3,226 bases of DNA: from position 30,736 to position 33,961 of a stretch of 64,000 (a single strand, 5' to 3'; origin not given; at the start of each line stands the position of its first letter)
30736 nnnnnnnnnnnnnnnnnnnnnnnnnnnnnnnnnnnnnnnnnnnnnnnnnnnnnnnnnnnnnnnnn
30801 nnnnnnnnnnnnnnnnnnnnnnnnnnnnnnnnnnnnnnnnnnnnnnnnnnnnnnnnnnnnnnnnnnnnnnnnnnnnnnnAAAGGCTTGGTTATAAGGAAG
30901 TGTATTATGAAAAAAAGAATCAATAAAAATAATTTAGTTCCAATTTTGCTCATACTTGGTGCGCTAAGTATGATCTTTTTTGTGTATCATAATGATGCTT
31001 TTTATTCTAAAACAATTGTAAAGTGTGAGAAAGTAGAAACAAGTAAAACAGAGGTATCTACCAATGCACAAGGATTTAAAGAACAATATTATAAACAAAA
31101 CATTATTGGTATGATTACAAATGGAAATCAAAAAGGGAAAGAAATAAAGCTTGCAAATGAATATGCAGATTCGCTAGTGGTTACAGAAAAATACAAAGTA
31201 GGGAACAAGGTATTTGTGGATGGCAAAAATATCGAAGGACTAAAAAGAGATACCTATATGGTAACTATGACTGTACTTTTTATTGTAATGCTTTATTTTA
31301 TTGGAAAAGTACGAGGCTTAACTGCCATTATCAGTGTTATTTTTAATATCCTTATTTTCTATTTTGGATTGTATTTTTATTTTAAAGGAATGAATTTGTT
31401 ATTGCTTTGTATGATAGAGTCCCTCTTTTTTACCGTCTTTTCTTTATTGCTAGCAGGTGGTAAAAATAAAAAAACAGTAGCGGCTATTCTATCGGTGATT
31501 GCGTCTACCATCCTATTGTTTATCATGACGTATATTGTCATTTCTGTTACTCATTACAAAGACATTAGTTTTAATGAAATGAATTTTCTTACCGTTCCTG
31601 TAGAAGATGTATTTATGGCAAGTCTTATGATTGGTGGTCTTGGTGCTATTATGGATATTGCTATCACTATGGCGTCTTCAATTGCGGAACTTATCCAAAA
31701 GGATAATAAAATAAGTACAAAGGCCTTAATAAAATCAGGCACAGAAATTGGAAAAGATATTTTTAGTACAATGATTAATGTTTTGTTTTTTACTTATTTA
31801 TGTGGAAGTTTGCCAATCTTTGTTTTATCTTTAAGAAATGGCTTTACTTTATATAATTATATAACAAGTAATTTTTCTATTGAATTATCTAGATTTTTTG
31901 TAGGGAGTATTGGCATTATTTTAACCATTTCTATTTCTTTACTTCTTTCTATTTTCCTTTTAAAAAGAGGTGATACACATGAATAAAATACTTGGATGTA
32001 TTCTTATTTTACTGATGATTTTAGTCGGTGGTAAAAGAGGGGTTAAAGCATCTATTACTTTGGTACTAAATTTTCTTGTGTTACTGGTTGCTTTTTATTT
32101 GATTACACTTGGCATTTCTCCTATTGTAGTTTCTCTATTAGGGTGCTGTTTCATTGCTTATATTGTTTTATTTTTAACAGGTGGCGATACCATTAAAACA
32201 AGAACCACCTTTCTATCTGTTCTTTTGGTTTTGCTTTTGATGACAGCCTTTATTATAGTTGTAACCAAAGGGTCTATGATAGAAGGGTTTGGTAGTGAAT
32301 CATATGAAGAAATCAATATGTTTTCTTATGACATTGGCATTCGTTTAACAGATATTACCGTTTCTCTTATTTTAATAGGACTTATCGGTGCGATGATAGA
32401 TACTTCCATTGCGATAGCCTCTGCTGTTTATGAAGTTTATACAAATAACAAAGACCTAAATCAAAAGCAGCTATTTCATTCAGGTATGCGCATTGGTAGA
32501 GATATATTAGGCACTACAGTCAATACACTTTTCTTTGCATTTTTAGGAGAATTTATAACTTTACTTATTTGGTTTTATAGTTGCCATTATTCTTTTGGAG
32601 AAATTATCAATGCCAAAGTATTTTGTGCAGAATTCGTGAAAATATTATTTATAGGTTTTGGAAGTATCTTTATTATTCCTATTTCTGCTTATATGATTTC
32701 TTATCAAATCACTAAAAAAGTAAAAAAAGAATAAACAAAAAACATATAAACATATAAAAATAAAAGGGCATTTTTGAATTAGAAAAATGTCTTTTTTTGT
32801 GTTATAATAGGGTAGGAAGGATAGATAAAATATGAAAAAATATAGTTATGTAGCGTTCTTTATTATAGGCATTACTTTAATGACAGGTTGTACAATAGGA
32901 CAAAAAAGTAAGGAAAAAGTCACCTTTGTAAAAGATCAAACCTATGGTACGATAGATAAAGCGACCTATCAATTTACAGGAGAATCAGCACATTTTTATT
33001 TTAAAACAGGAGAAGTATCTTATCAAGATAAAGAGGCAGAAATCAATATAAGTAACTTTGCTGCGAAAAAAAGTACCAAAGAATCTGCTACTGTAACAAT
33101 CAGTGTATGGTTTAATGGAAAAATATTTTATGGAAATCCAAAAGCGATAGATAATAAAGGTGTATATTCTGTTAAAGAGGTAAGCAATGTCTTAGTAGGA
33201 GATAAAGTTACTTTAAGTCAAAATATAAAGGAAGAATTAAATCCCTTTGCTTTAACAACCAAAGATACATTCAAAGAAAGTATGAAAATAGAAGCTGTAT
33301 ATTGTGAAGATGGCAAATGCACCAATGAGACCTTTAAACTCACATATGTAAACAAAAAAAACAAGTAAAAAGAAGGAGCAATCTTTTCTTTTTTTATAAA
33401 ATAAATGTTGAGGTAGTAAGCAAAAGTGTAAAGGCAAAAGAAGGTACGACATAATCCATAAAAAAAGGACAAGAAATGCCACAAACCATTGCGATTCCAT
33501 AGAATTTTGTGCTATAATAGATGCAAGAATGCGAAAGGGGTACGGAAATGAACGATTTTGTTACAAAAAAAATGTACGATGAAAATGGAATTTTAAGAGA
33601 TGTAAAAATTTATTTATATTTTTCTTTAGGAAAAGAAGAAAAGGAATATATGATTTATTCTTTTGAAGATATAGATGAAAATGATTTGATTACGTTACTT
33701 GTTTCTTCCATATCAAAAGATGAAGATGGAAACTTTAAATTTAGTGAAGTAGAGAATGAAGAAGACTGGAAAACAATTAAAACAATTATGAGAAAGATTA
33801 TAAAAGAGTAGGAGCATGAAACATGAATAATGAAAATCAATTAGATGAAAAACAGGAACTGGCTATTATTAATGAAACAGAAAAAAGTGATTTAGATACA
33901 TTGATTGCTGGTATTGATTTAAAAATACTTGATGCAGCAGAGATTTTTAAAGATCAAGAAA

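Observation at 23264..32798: Fur-box-controlled 10-gene operon combining PLP enzymes, a sulfur relay, a CooC-like NTPase, its own Fur-family regulator and two membrane-protein pairs (candidate sulfur-containing metallophore or metal-starvation system)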

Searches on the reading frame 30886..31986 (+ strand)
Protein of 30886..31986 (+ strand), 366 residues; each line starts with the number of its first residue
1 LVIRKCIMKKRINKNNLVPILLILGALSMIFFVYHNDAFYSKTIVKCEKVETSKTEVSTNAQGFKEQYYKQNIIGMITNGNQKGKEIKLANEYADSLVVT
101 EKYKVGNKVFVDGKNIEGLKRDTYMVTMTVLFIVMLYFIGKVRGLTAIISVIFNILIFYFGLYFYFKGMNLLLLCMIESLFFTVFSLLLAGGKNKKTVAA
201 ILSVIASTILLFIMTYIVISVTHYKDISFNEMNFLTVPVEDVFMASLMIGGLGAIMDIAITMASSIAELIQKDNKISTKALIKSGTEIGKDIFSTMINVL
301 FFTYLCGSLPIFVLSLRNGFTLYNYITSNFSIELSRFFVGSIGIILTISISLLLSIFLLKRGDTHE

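Call 3: search_protein_families(library=pfam, proteins=[window:30886-31986:+], max_evalue=0.01)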
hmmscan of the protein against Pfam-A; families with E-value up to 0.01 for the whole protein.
window:30886-31986:+ (366 aa): 1 family
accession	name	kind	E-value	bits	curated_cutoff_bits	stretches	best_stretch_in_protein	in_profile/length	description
PF07907.16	YibE_F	-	1.3e-58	198.8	27.2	1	126-355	2-239/241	YibE/F-like protein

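Call 4: search_protein_families(library=ncbifam, proteins=[window:30886-31986:+], max_evalue=0.01)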
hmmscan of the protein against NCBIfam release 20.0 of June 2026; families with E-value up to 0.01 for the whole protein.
window:30886-31986:+ (366 aa): 0 families

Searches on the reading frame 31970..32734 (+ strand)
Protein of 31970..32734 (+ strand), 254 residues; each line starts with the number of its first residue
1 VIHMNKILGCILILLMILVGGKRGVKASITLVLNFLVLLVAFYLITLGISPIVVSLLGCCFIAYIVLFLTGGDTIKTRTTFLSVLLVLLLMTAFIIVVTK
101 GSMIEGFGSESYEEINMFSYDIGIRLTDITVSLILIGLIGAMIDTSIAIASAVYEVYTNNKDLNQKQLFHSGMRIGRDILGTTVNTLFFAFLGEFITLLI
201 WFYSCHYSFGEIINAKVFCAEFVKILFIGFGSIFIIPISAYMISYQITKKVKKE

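Call 3: search_protein_families(library=pfam, proteins=[window:31970-32734:+], max_evalue=0.01)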
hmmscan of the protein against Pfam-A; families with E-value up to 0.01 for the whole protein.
window:31970-32734:+ (254 aa): 1 family
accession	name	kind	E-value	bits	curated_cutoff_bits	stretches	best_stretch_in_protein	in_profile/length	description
PF07907.16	YibE_F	-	4.7e-67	226.5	27.2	1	7-244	3-240/241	YibE/F-like protein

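Call 4: search_protein_families(library=ncbifam, proteins=[window:31970-32734:+], max_evalue=0.01)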
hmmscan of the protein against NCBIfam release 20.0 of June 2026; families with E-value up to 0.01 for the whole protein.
window:31970-32734:+ (254 aa): 0 families

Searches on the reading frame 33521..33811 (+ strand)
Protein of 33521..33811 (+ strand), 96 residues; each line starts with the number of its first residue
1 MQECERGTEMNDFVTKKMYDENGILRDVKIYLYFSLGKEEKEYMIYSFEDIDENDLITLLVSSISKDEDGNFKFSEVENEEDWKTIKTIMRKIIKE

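Call 15: search_protein_families(library=pfam, proteins=[window:33521-33811:+], max_evalue=0.001)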
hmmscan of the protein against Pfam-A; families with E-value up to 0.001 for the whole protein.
window:33521-33811:+ (96 aa): 1 family
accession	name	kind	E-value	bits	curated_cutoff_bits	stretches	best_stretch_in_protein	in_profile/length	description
PF06949.16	DUF1292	-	0.00019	22.6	24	1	30-92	8-72/75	Protein of unknown function (DUF1292)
